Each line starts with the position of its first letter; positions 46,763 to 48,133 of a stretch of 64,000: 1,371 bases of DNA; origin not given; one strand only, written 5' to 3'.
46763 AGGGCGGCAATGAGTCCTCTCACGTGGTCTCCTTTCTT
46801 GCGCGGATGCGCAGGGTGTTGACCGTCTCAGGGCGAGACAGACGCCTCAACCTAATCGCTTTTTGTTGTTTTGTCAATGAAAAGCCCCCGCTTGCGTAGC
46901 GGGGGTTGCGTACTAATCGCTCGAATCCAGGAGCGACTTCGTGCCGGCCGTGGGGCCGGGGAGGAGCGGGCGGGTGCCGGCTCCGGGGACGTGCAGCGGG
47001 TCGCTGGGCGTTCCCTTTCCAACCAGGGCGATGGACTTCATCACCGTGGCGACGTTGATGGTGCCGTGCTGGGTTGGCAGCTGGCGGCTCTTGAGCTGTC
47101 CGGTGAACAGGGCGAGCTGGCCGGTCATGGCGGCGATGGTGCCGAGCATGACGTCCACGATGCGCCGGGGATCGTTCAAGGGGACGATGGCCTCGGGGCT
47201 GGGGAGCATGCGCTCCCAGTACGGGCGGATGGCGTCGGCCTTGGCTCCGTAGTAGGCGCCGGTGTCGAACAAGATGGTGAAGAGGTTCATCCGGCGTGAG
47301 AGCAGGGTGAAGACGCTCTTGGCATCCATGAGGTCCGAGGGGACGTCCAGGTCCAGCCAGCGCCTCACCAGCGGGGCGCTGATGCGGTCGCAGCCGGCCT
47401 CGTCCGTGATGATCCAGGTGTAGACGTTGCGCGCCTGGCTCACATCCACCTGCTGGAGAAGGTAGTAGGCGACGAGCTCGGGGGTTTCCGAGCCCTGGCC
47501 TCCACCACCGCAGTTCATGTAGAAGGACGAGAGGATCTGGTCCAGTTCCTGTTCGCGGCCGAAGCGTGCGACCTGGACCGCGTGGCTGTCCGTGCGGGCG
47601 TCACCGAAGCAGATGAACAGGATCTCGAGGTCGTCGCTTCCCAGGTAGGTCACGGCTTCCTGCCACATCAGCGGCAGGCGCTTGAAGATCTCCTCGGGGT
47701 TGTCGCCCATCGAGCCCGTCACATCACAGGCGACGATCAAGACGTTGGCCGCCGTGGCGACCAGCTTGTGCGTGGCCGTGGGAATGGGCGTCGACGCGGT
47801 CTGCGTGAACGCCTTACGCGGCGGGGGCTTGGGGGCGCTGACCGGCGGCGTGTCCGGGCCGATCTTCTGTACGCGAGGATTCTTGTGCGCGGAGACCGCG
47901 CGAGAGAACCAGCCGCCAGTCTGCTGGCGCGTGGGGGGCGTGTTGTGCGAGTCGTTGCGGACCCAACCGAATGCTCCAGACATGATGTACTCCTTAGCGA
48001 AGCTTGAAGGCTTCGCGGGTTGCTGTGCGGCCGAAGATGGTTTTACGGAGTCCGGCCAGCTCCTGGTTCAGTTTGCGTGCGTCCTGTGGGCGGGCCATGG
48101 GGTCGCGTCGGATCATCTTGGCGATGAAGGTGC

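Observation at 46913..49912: Three-gene operon coupling fused CoaD-CoaE to a domain-minimal Ser/Thr kinase and a vWA protein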

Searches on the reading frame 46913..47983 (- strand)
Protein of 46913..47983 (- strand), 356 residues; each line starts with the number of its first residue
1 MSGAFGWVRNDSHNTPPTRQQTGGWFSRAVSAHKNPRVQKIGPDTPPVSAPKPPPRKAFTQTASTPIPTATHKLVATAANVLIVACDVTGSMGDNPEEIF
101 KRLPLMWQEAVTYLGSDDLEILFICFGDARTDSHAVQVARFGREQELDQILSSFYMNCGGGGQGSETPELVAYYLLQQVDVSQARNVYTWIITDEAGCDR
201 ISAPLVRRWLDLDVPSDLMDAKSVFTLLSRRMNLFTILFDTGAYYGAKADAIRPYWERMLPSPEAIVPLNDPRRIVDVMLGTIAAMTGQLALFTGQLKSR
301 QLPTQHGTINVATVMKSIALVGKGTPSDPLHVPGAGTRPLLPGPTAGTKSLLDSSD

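Call 5: search_protein_families(library=pfam, proteins=[window:46913-47983:-], max_evalue=0.1)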
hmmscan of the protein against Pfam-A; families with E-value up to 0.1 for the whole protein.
window:46913-47983:- (356 aa): 0 families

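Call 6: search_protein_families(library=ncbifam, proteins=[window:46913-47983:-], max_evalue=0.1)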
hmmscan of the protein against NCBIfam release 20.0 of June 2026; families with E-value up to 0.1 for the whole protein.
window:46913-47983:- (356 aa): 0 families

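Call 7: search_protein_families(library=padloc, proteins=[window:46913-47983:-], max_evalue=0.1)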
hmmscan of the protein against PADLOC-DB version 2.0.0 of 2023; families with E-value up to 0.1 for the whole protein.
window:46913-47983:- (356 aa): 0 families

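Call 8: search_protein_families(library=phrogs, proteins=[window:46913-47983:-], max_evalue=0.1)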
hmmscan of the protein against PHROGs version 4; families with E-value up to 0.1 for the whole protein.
window:46913-47983:- (356 aa): 1 family
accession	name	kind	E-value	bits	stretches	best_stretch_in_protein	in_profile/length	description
phrog_2971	-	unknown function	5.3e-25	89.4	1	82-325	89-329/352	-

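Call 15: find_homologous_proteins(query=window:46913-47983:-)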
Query window:46913-47983:- (356 aa): 73 proteins with E <= 0.001 among 2417 candidates.
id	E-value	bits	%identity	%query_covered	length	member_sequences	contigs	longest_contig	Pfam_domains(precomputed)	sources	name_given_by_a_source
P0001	2.2e-240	815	100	100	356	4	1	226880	-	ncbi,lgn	-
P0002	2.2e-134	466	62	98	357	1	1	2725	-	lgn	-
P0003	3.1e-133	462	63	97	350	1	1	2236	-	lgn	-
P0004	1.5e-131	457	63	94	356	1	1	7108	-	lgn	-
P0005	4.2e-131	455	63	97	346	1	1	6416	-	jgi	jgi:hypothetical protein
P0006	7.3e-131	455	63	96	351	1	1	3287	-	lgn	-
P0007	9.3e-129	448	60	96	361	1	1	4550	-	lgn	-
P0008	9.8e-129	448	62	99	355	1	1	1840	-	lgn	-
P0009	3.1e-128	446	62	96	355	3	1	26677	-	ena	-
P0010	1.7e-123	430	60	96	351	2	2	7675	-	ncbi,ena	ncbi:MAG: hypothetical protein AAB431_01105 [Patescibacteria group bacterium]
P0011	2.1e-122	427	59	99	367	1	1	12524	-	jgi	jgi:hypothetical protein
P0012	3.8e-119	416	59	96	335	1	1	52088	-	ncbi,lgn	-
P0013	1.2e-117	411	55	99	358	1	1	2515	-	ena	-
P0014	3.1e-112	393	54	99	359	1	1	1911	-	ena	-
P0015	6.4e-112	392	55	99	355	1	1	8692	-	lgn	-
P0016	6.1e-111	389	53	99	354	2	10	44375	-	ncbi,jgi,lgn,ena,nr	ncbi:MAG: hypothetical protein UU08_C0014G0021 [Candidatus Uhrbacteria bacterium GW2011_GWE2_40_58]|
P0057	1.4e-72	263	45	96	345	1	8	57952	-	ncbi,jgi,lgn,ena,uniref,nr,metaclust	ncbi:hypothetical protein A2348_02080 [Candidatus Uhrbacteria bacterium RIFOXYB12_FULL_58_10]|uniref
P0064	9.2e-62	227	40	99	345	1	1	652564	-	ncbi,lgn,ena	-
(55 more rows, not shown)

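Call 17: find_encoding_contigs(protein=P0001, flank=10000, max_places=3)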
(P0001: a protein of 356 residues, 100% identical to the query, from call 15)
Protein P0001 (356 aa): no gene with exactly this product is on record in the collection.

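Call 18: find_encoding_contigs(protein=P0016, flank=8000, max_places=2)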
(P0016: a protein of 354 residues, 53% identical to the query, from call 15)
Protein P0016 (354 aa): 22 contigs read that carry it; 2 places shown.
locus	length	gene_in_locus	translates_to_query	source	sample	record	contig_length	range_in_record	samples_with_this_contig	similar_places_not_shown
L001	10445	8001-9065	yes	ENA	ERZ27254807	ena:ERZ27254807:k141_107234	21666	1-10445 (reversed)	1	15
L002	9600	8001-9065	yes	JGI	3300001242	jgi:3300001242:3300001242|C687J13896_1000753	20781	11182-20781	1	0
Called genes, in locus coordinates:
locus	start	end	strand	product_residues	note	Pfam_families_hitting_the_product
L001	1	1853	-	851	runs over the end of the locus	PF00005:ABC_tran (faint), PF02463:SMC_N (faint), PF05729:NACHT (faint), PF06745:ATPase (faint), PF13191:AAA_16 (faint), PF13555:AAA_29 (faint), PF20703:nSTAND1 (faint), PF17760:UvrA_inter, +3 more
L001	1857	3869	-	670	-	PF00270:DEAD (faint), PF04851:ResIII, PF17757:UvrB_inter, PF27431:UvrB_3rd, PF00271:Helicase_C, PF12344:UvrB, PF02151:UVR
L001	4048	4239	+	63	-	-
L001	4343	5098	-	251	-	PF01978:TrmB, PF03965:Penicillinase_R (weak)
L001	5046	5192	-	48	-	-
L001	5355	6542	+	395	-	PF01467:CTP_transf_like, PF08218:Citrate_ly_lig (faint), PF01121:CoaE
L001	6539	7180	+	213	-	-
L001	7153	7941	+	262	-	PF00069:Pkinase, PF01636:APH (faint), PF07714:PK_Tyr_Ser-Thr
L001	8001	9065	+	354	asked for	-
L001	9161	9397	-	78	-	-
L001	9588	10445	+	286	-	?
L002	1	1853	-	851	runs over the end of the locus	PF00005:ABC_tran (faint), PF02463:SMC_N (faint), PF05729:NACHT (faint), PF06745:ATPase (faint), PF13191:AAA_16 (faint), PF13555:AAA_29 (faint), PF20703:nSTAND1 (faint), PF17760:UvrA_inter, +3 more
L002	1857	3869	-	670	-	PF00270:DEAD (faint), PF04851:ResIII, PF17757:UvrB_inter, PF27431:UvrB_3rd, PF00271:Helicase_C, PF12344:UvrB, PF02151:UVR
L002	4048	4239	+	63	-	-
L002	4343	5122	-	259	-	PF01978:TrmB, PF03965:Penicillinase_R (faint)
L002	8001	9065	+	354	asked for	-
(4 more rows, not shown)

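Call 19: find_encoding_contigs(protein=P0064, flank=8000, max_places=2)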
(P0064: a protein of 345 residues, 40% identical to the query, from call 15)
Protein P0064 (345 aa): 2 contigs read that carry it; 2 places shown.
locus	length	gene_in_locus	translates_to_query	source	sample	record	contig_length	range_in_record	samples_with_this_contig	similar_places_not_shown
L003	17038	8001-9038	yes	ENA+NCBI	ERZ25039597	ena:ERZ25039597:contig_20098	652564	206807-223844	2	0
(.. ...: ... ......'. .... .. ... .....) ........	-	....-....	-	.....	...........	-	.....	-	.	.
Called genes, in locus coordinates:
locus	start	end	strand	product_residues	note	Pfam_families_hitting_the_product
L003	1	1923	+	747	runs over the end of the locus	PF00580:UvrD-helicase, PF01443:Viral_helicase1 (faint), PF13086:AAA_11 (weak), PF13245:AAA_19, PF13361:UvrD_C, PF13538:UvrD_C_2, PF21196:PcrA_UvrD_tudor (weak)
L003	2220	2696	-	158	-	-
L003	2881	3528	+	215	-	PF02661:Fic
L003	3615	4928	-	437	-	PF01545:Cation_efflux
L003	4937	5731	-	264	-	-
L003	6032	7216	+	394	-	PF01467:CTP_transf_like, PF01121:CoaE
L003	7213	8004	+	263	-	PF00069:Pkinase, PF07714:PK_Tyr_Ser-Thr, PF01636:APH (weak), PF03109:ABC1 (weak)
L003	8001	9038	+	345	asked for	-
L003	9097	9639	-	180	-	PF01467:CTP_transf_like (weak)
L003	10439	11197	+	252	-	PF01978:TrmB, PF09339:HTH_IclR (faint)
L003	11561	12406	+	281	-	-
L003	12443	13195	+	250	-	-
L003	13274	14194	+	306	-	PF13672:PP2C_2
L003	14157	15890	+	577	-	-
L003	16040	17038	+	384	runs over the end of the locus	PF15891:Nuc_deoxyri_tr2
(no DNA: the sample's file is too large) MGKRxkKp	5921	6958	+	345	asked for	-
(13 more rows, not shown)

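Call 20: find_encoding_contigs(protein=P0057, flank=8000, max_places=2)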
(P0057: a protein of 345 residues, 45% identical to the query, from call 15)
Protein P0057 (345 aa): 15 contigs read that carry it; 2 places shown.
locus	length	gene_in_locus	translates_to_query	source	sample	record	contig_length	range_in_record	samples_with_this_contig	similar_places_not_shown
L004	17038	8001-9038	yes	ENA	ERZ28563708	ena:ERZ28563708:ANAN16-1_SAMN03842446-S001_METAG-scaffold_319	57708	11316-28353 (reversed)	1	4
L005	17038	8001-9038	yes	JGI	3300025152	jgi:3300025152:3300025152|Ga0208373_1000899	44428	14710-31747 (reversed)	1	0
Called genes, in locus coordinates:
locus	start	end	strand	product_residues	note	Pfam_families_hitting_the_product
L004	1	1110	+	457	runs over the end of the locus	-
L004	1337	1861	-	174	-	-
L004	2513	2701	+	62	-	-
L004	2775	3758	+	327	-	PF00579:tRNA-synt_1b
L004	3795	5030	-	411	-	-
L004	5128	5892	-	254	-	PF01978:TrmB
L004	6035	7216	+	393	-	PF01467:CTP_transf_like, PF01121:CoaE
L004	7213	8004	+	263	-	PF00069:Pkinase, PF07714:PK_Tyr_Ser-Thr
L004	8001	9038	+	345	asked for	-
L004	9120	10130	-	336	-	-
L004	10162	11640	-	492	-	PF13687:DUF4153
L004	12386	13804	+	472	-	PF02397:Bac_transf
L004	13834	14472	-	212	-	-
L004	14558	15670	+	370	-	PF13439:Glyco_transf_4, PF00534:Glycos_transf_1, PF13692:Glyco_trans_1_4, PF13524:Glyco_trans_1_2 (weak)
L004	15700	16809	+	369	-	PF13439:Glyco_transf_4, PF13579:Glyco_trans_4_4, PF20706:GT4-conflict, PF00534:Glycos_transf_1, PF13692:Glyco_trans_1_4, PF13524:Glyco_trans_1_2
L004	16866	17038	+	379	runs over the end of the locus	PF13439:Glyco_transf_4, PF13579:Glyco_trans_4_4 (weak), PF20706:GT4-conflict, PF00534:Glycos_transf_1, PF13692:Glyco_trans_1_4, PF13524:Glyco_trans_1_2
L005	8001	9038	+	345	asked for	-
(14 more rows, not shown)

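Call 24: find_related_loci(query=A1, collection=genome_contigs, flank=10000)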
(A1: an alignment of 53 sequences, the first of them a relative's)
Query A1 (356 aa) in genome_contigs; peptide patterns used: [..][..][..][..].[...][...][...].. (x = any residue, [..] = any of these).
104 stretches matched a pattern; 11 encode a relative of the query (tblastn E <= 1e-3); 11 distinct loci.
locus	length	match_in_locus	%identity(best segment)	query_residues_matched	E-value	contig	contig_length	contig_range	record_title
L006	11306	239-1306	46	1-342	3e-82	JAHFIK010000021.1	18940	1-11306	MAG: Candidatus Uhrbacteria bacterium isolate nzgw360 NODE_1172_length_18941_cov_9.259139, whole genome shotgun sequence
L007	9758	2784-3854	39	1-349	2e-73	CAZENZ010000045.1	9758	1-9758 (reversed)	MAG TPA_asm: uncultured Gammaproteobacteria bacterium isolate SRP135725_co3_191 genome assembly, contig: NODE_8456_lengt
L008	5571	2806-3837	39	1-353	3e-67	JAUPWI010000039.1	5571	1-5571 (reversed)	MAG: Patescibacteria group bacterium isolate erpe_2018_sw_45hr_WHONDRS-SW48-000100_B_bin.13 scaffold_642998, whole genom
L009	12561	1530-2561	39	1-353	2e-67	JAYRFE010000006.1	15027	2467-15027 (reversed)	MAG: Candidatus Moraniibacteriota bacterium isolate SH_SHASGE3bin.24 k141_90344, whole genome shotgun sequence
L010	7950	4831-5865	39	1-353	2e-65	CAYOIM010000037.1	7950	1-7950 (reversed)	MAG TPA_asm: uncultured Bdellovibrionales bacterium isolate binchicken_co347_165 genome assembly, contig: NODE_5825_leng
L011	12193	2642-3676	39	1-353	3e-65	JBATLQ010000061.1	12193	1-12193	MAG: Candidatus Moraniibacteriota bacterium isolate MFD10474_ilm_asm_bin3 k127_265534, whole genome shotgun sequence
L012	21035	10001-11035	38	1-353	4e-65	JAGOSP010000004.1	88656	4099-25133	MAG: Candidatus Moraniibacteriota bacterium isolate Gw_Eff_bin_331 Gw_Eff_328_length_88656_cov_23.033209, whole genome s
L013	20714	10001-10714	46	11-232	1e-64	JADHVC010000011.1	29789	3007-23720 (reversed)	MAG: Patescibacteria group bacterium isolate BS150m-G62 BS-150m-C1261, whole genome shotgun sequence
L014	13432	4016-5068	38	1-341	1e-56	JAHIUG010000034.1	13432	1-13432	MAG: Patescibacteria group bacterium isolate MM_PC_MetaG.mb.242 MM_PC_MetaG.mb.242_k141_564378, whole genome shotgun seq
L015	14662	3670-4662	37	1-329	4e-54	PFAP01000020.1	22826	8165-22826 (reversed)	MAG: Candidatus Falkowbacteria bacterium CG10_big_fil_rev_8_21_14_0_10_39_11 CG10_8_21_14_0.10_scaffold_1850_c, whole ge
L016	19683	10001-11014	36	1-341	1e-51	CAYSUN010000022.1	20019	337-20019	MAG TPA_asm: uncultured Gammaproteobacteria bacterium isolate SRP178699_co2_536 genome assembly, contig: NODE_1887_lengt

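Call 27: search_dna_similar(query=window:46913-47983:-, collection=phages, mode=protein, max_evalue=0.001, max_rows=25)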
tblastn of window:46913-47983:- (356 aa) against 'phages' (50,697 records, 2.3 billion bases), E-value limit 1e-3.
Records with a match: 210; places in all: 210; records where one place covers at least 80% of the query: 0.
Best place of each record, by identity: <60% 210.
By first word of the organism name: Mycobacterium 201; Vibrio 6; uncultured 1; Mycolicibacterium 1; Bacteriophage 1.
By host as written in the record: Mycobacterium smegmatis mc2 155 156; Mycobacterium smegmatis mc#155 23; - 6; Mycobacterium sp. 6; Mycobacterium smegmatis mc2155 4; Mycobacterium smegmatius mc2 155 3; Mycobacterium 2; Mycobacterium smegmatis SN2 2; and 7 more.
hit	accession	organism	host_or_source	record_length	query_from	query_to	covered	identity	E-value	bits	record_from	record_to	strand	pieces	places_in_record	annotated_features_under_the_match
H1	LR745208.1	uncultured phage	metagenomic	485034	82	305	63%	30.5%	3e-23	107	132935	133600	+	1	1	record has no annotation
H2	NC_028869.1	Mycobacterium phage HyRo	Mycobacterium smegmatis mc2 155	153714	82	324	68%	26.3%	1e-16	87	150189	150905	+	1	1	hypothetical protein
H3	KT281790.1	Mycobacterium phage HyRo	Mycobacterium smegmatis mc2 155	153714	82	324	68%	26.3%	1e-16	87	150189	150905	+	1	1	hypothetical protein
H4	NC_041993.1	Mycobacterium phage Sebata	Mycobacterium smegmatis mc2 155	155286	82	324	68%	26.3%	1e-16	87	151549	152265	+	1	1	261: hypothetical protein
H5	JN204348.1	Mycobacterium phage Sebata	Mycobacterium smegmatis mc2 155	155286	82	324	68%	26.3%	1e-16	87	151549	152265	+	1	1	261: hypothetical protein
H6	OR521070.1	Mycobacterium phage SrishMeg2525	Mycobacterium smegmatis mc#155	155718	82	324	68%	26.3%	4e-16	86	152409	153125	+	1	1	260: hypothetical protein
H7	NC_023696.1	Mycobacterium phage Dandelion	Mycobacterium smegmatis mc2 155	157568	82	324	68%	26.3%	4e-16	86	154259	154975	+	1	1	268: hypothetical protein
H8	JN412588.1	Mycobacterium phage Dandelion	Mycobacterium smegmatis mc2 155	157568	82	324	68%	26.3%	4e-16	86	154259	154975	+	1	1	268: hypothetical protein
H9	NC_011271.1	Mycobacterium phage Cali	-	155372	82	324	68%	26.3%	5e-16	86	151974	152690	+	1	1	252: gp252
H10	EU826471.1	Mycobacterium phage Cali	Mycobacterium sp.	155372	82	324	68%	26.3%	5e-16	86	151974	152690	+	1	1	252: hypothetical protein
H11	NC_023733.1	Mycobacterium phage MoMoMixon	Mycobacterium smegmatis mc2 155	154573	82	324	68%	26.3%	5e-16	86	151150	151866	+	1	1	257: hypothetical protein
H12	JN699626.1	Mycobacterium phage MoMoMixon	Mycobacterium smegmatis mc2 155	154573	82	324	68%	26.3%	5e-16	86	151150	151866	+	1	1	257: hypothetical protein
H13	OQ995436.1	Mycobacterium phage Caravan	Mycobacterium smegmatis mc2 155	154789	82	324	68%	26.3%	5e-16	86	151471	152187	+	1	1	252: hypothetical protein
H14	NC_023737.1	Mycobacterium phage Pleione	Mycobacterium smegmatis mc2 155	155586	82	324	68%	26.3%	5e-16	86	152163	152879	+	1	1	266: hypothetical protein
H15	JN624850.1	Mycobacterium phage Pleione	Mycobacterium smegmatis mc2 155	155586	82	324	68%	26.3%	5e-16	86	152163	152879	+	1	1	266: hypothetical protein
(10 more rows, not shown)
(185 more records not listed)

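Call 28: get_annotated_region(hit=H9, flank=5000)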
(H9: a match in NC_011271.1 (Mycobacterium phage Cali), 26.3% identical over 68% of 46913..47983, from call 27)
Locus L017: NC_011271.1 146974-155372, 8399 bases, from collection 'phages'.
description: Mycobacterium phage Cali, complete genome.
organism: Mycobacterium phage Cali (NCBI taxid 546803)
taxonomy: Viruses; Duplodnaviria; Heunggongvirae; Uroviricota; Caudoviricetes; Ceeclamvirinae; Bixzunavirus; Bixzunavirus Bxz1
host: -; source: -; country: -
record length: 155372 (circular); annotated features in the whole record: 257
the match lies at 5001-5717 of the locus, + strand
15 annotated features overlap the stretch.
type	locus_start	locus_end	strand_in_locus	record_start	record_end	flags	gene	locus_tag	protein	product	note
CDS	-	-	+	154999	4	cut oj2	257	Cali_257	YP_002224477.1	GP257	-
CDS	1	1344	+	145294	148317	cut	243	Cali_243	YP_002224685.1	gp243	-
CDS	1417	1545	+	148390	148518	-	244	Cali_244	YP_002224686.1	gp244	-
CDS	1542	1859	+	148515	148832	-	245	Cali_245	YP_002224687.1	gp245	-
CDS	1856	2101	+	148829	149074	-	246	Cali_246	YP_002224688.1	gp246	-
CDS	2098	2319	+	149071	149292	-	247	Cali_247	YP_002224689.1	gp247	-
CDS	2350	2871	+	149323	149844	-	248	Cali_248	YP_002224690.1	gp248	PnK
CDS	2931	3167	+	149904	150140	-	249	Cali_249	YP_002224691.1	gp249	-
CDS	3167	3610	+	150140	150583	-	250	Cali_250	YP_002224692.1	gp250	-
CDS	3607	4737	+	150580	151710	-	251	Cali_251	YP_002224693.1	kinase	-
CDS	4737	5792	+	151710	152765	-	252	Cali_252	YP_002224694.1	gp252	kinase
CDS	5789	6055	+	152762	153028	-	253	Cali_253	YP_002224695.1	gp253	-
CDS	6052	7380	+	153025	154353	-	254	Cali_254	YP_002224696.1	2-aminooxy adenylosuccinate synthetase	PurA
CDS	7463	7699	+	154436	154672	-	255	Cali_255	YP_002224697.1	gp255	-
CDS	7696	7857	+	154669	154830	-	256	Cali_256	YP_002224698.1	gp256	-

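Call 29: get_annotated_region(hit=H1, flank=8000)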
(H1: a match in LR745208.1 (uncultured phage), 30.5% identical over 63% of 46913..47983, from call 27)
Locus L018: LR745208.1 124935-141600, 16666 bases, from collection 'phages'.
description: uncultured phage genome assembly, chromosome: 1.
organism: uncultured phage (NCBI taxid 278008)
taxonomy: Viruses; environmental samples
host: -; source: metagenomic; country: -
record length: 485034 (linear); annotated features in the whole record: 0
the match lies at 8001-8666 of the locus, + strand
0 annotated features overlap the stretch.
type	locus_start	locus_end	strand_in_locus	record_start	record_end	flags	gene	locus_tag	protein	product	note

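Call 31: predict_structure(alignment_id=A1)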
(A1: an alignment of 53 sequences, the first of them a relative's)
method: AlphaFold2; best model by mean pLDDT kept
length: 356 residues; sequences in the alignment: 53
mean_pLDDT: 83.9   pTM: 0.76
mean pLDDT of the five models: 83.9, 82.9, 82.7, 82.1, 81.7
residues with pLDDT >= 90: 244; 70-90: 18; 50-70: 50; < 50: 44
segments of 3 or more residues with pLDDT < 50: 1-25, 39-41, 327-337
pLDDT, mean of each block of 10 residues (from residue 1): 37 44 51 52 59 62 81 98 98 95 92 97 97 97 95 94 88 98 98 97 98 98 98 97 91 97 96 96 95 96 96 96 59 47 63 57
secondary structure, 60 per line:
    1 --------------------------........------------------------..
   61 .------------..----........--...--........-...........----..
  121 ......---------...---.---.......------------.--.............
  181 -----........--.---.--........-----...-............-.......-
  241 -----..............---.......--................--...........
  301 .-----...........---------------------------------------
elements in order: H27-34 E80-87 H95-102 H104-114 E119-126 E136-138 H146-152 H168-178 E186-193 H203-210 H221-231 E233-239 H246-259 E266-269 H272-287 H290-301 H307-317
